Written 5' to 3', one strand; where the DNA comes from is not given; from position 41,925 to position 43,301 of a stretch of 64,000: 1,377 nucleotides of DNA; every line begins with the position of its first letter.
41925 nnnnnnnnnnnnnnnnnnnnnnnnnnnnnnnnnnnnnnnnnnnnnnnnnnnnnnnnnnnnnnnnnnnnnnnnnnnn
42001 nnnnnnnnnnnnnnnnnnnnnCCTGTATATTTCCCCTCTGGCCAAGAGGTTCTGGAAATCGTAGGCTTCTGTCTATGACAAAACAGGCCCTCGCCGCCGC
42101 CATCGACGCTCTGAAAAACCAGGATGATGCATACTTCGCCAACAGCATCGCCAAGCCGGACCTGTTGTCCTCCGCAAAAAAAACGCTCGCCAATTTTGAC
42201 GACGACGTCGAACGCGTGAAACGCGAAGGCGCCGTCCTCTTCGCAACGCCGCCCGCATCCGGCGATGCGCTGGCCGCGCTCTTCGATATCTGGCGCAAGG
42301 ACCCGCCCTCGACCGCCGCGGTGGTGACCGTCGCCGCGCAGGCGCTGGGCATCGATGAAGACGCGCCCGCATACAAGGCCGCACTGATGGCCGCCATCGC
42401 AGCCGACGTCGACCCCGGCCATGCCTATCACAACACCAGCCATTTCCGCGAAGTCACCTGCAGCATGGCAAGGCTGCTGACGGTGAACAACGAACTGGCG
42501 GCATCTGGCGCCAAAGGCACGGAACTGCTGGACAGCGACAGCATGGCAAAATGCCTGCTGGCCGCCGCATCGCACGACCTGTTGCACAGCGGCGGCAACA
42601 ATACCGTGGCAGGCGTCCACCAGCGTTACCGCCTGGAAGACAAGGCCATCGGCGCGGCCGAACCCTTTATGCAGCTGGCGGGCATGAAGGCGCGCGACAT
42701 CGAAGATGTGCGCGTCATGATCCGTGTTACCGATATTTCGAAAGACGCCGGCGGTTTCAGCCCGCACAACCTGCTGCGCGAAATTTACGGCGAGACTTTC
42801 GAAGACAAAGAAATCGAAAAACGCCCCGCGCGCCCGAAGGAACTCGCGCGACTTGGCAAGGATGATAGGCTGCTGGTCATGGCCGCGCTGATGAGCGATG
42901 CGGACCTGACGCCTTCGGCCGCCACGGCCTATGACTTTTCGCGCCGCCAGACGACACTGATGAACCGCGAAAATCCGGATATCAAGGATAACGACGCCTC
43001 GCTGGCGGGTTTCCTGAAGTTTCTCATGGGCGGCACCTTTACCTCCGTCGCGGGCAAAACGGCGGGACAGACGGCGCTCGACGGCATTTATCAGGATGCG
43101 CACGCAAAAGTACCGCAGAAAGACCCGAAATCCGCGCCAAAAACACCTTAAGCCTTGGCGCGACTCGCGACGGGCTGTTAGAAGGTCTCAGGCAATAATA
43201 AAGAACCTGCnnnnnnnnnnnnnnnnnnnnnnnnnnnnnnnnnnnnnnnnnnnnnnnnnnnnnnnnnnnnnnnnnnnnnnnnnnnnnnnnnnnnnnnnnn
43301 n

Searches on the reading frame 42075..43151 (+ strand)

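Call 17: search_protein_families(library=pfam, proteins=[window:42075-43151:+], max_evalue=0.0001)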
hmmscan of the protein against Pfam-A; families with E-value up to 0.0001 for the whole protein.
window:42075-43151:+ (358 aa): 1 family
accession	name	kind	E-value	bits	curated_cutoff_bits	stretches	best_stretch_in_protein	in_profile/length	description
PF00233.25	PDEase_I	-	5.7e-05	23.4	24.8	0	118-177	1-52/238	3'5'-cyclic nucleotide phosphodiesterase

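Call 18: search_protein_families(library=ncbifam, proteins=[window:42075-43151:+], max_evalue=0.001)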
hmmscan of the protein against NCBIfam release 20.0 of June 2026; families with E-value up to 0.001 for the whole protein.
window:42075-43151:+ (358 aa): 0 families

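Call 39: search_protein_families(library=pfam, proteins=[window:42075-43151:+], max_evalue=1)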
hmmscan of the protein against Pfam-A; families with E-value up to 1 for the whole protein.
window:42075-43151:+ (358 aa): 1 family
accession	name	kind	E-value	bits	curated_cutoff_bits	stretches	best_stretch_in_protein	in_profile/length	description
PF00233.25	PDEase_I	-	5.7e-05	23.4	24.8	1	118-177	1-52/238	3'5'-cyclic nucleotide phosphodiesterase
